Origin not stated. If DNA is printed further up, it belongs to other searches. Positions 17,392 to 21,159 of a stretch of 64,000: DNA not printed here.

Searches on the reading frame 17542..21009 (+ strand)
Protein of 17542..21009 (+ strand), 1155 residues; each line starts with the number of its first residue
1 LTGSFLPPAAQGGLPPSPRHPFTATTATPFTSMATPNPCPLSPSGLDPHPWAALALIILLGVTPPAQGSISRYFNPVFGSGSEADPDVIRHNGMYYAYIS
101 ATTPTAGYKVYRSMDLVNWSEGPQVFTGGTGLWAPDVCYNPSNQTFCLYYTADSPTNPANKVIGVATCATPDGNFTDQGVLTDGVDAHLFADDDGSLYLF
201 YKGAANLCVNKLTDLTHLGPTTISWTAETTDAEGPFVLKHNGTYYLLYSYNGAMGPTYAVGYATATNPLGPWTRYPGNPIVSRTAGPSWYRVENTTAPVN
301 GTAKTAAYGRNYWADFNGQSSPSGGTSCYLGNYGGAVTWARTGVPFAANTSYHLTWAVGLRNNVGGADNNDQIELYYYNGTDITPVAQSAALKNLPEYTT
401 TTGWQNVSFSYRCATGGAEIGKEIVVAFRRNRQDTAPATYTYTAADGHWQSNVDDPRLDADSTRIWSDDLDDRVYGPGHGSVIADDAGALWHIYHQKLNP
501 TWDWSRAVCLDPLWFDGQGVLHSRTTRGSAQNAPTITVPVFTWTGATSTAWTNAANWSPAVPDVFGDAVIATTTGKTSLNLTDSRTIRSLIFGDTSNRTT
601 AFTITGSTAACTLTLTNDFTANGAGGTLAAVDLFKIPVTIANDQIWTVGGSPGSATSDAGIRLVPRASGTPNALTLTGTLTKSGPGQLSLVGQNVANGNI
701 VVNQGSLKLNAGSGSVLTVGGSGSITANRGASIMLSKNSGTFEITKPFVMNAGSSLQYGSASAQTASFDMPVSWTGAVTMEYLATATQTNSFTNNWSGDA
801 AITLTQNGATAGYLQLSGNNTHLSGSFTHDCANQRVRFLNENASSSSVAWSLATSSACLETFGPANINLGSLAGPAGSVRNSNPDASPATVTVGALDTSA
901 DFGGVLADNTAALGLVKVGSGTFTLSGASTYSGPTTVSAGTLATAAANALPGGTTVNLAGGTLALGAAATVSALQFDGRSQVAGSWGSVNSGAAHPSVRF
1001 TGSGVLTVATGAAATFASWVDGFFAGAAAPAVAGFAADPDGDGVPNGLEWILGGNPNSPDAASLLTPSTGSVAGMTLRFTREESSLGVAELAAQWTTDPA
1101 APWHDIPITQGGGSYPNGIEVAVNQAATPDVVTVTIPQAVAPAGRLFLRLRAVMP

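Call 57: search_protein_families(library=pfam, proteins=[window:17542-21009:+], max_evalue=0.001)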
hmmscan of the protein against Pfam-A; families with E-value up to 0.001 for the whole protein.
window:17542-21009:+ (1155 aa): 2 families
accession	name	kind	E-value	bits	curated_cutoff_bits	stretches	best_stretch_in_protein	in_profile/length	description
PF04616.20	Glyco_hydro_43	-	3.8e-45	154.9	32.2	2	75-284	3-233/288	Glycosyl hydrolases family 43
PF12951.13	PATR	-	7.5e-12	45.5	27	1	915-943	1-29/30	Passenger-associated-transport-repeat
